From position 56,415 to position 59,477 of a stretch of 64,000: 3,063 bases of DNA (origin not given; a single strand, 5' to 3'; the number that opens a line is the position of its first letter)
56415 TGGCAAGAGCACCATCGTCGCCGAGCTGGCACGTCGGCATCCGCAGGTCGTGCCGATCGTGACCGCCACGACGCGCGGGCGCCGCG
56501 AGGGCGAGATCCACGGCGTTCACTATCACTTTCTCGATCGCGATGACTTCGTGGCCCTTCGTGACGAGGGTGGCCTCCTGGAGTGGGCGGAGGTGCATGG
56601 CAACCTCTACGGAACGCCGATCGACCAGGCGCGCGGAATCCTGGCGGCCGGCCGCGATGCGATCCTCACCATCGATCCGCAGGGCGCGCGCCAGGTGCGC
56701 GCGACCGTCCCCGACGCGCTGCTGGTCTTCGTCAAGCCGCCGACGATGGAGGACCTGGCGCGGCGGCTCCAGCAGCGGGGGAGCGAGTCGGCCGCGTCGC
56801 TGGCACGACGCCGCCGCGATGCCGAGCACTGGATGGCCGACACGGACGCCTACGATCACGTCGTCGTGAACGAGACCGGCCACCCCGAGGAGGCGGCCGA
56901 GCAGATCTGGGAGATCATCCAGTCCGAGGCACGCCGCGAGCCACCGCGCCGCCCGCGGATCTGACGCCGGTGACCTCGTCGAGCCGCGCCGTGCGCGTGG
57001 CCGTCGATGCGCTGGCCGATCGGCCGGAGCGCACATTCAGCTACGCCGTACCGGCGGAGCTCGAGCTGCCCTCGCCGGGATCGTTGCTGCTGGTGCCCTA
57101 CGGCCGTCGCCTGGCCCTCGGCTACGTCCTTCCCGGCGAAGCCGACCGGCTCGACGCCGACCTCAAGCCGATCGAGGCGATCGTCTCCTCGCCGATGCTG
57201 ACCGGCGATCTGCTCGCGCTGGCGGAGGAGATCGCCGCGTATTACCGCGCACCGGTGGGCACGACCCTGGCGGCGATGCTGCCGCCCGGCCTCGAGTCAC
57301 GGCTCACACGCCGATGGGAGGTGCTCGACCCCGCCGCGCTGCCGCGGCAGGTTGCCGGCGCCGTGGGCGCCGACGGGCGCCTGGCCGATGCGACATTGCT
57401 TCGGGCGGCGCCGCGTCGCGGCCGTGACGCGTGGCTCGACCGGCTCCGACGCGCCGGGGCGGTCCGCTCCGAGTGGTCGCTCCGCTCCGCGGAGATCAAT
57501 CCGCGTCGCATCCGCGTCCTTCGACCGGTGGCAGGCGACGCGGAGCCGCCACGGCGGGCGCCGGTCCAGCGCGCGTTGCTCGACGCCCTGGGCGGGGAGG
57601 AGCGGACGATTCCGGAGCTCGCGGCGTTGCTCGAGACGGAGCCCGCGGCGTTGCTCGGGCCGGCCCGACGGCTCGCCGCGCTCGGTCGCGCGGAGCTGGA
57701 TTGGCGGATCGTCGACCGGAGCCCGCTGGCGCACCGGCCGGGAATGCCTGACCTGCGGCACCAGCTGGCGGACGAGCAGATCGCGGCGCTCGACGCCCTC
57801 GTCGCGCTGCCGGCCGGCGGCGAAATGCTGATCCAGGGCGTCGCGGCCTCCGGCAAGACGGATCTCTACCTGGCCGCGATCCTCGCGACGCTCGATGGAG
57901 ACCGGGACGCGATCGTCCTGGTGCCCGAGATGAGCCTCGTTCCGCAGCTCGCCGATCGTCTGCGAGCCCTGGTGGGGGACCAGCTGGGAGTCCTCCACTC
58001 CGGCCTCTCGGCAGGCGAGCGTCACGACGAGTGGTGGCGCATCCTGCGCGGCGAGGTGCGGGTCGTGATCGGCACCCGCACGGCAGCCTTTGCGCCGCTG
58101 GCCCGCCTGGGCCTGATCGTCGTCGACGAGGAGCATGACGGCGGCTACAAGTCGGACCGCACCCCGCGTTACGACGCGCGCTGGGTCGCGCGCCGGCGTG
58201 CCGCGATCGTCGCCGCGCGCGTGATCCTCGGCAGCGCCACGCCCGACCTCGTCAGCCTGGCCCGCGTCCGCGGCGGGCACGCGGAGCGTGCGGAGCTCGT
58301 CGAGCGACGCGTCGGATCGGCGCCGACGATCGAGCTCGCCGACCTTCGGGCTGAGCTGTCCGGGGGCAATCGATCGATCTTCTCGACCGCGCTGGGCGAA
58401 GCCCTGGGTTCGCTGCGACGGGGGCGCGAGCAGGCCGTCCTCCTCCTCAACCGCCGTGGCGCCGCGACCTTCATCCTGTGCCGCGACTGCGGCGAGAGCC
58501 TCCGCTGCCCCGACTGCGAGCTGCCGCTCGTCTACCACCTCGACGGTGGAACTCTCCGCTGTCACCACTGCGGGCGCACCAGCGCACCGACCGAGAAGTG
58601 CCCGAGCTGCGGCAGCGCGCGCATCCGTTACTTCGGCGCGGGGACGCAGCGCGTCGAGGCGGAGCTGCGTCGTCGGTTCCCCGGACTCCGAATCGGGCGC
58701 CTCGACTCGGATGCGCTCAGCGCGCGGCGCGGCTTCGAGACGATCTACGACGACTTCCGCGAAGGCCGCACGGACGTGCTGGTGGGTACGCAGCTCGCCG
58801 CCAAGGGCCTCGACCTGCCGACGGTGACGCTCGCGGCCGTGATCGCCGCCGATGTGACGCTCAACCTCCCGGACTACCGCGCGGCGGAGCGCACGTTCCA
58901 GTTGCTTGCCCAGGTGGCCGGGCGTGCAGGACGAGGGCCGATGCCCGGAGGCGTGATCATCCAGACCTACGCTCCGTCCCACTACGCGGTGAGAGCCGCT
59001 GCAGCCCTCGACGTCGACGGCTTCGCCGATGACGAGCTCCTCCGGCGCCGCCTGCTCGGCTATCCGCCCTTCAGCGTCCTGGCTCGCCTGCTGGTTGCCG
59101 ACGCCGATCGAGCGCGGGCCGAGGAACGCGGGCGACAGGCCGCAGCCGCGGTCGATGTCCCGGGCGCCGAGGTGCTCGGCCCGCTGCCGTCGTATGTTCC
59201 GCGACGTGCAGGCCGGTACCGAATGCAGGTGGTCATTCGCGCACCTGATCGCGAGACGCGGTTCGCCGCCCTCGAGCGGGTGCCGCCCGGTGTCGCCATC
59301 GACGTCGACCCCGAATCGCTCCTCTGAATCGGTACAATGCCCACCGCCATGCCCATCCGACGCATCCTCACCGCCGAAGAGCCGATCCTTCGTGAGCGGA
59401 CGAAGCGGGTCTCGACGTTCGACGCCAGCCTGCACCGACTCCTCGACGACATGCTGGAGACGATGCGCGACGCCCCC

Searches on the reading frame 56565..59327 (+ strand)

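Call 76: search_protein_families(library=pfam, proteins=[window:56565-59327:+], max_evalue=0.00001)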
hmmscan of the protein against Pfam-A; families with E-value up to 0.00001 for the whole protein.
window:56565-59327:+ (920 aa): 6 families
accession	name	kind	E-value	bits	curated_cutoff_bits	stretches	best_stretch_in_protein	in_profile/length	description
PF17764.6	PriA_3primeBD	-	3.1e-16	59.4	22.7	1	145-240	2-96/96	3'DNA-binding domain (3'BD)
PF00270.35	DEAD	-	3.8e-15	56.5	26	1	409-561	8-161/167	DEAD/DEAH box helicase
PF00271.37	Helicase_C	-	8.4e-12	45.8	23.5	1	689-790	20-108/110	Helicase conserved C-terminal domain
PF18074.6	PriA_C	-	7.6e-10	39.9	26.9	1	835-906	1-76/95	Primosomal protein N C-terminal domain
PF18319.7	Zn_ribbon_PriA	-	5.7e-09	36.2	26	1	648-672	1-25/27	PriA DNA helicase Cys-rich region (CRR) domain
PF04851.21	ResIII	-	5.2e-07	30.1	22.5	1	400-561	3-163/164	Type III restriction enzyme, res subunit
